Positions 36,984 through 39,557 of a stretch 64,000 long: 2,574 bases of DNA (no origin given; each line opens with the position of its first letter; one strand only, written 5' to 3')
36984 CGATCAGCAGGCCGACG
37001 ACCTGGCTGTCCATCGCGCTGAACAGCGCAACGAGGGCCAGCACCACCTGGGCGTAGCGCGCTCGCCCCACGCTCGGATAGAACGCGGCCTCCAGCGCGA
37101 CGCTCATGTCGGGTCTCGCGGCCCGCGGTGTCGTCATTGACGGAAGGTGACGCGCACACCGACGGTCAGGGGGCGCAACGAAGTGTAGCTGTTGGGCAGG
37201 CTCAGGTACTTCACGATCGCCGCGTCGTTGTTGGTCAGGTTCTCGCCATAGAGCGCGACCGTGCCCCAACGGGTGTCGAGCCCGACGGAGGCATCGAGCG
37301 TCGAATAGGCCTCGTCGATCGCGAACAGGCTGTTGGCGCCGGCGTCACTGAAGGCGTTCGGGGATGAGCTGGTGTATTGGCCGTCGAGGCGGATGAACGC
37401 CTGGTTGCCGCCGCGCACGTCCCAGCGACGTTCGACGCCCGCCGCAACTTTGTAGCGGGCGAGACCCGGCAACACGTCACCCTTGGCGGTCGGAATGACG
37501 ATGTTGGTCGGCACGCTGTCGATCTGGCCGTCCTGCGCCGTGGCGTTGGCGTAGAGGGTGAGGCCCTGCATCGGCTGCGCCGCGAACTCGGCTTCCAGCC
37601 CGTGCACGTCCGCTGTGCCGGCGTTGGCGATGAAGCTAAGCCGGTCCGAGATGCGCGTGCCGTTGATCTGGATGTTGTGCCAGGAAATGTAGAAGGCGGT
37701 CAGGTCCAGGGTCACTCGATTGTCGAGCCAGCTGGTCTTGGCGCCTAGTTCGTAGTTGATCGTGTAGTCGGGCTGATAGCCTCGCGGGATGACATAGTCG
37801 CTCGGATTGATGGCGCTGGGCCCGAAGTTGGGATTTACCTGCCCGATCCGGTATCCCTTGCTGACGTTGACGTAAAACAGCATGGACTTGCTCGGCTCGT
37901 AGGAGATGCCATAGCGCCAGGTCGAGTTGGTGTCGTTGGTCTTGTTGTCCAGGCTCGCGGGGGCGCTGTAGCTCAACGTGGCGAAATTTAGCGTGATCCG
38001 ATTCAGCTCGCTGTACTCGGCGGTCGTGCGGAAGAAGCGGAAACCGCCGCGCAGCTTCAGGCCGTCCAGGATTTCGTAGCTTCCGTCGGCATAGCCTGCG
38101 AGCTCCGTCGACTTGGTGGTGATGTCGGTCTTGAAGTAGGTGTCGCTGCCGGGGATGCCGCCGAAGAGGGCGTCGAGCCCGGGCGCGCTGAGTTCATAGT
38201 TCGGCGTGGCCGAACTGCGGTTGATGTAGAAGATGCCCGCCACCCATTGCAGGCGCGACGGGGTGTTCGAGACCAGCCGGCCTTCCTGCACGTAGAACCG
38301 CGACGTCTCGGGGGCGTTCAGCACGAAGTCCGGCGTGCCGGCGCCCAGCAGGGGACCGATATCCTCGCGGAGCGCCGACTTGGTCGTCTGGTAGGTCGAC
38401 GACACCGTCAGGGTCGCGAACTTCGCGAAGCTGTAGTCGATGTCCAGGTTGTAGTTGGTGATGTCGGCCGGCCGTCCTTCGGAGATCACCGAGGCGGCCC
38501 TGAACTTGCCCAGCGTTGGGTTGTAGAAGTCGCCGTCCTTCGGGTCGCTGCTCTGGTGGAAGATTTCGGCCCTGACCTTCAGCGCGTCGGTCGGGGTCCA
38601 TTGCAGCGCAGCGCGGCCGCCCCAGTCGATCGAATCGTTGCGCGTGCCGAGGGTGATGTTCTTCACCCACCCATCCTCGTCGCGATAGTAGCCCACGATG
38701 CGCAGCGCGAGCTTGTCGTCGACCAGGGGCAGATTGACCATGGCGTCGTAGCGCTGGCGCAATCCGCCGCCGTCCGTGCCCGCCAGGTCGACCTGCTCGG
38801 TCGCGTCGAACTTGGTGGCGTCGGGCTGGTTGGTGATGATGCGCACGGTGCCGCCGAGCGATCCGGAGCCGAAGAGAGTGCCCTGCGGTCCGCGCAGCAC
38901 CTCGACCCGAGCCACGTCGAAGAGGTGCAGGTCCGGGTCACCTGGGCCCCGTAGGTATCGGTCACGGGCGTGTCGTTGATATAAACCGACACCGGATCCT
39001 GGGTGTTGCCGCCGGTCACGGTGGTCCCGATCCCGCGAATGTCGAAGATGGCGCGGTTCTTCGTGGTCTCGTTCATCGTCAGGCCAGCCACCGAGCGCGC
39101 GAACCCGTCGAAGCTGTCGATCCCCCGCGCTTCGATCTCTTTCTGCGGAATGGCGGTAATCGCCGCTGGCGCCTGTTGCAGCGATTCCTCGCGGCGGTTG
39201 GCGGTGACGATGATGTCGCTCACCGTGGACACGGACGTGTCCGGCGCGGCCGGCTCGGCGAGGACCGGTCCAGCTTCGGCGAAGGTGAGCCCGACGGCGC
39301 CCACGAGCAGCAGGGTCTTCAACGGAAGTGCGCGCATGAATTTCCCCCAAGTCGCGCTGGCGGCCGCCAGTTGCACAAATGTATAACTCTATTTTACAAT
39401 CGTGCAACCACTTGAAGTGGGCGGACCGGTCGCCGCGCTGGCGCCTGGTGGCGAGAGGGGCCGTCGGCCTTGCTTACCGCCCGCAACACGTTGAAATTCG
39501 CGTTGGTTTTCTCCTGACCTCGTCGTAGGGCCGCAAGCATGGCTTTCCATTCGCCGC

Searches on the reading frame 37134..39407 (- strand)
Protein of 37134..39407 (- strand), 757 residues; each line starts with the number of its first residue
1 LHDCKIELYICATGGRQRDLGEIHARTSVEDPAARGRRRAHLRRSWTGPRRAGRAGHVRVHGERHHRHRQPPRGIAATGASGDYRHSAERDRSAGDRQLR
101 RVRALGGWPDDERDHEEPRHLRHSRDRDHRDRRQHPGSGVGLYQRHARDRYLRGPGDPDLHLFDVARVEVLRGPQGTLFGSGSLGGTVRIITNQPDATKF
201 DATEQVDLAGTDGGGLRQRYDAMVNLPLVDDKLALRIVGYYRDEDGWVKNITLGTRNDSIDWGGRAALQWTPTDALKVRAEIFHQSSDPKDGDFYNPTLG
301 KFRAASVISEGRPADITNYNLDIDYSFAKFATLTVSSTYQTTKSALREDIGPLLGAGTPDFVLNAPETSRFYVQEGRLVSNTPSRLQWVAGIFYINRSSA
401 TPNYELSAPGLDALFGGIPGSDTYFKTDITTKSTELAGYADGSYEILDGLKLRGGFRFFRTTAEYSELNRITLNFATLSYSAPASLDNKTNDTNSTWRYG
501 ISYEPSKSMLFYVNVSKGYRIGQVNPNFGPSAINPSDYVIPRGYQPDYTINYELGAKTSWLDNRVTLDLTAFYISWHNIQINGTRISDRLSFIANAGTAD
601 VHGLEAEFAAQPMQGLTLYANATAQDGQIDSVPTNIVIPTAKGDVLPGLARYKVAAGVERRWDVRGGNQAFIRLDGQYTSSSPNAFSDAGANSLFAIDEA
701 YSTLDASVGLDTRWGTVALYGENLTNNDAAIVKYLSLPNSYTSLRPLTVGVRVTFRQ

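Call 91: search_protein_families(library=pfam, proteins=[window:37134-39407:-], max_evalue=0.00001)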
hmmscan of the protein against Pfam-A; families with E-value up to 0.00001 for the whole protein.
window:37134-39407:- (757 aa): 1 family
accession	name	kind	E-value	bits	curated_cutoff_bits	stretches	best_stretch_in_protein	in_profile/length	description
PF00593.30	TonB_dep_Rec_b-barrel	-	5.2e-31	109.4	27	1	314-724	58-436/436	TonB dependent receptor-like, beta-barrel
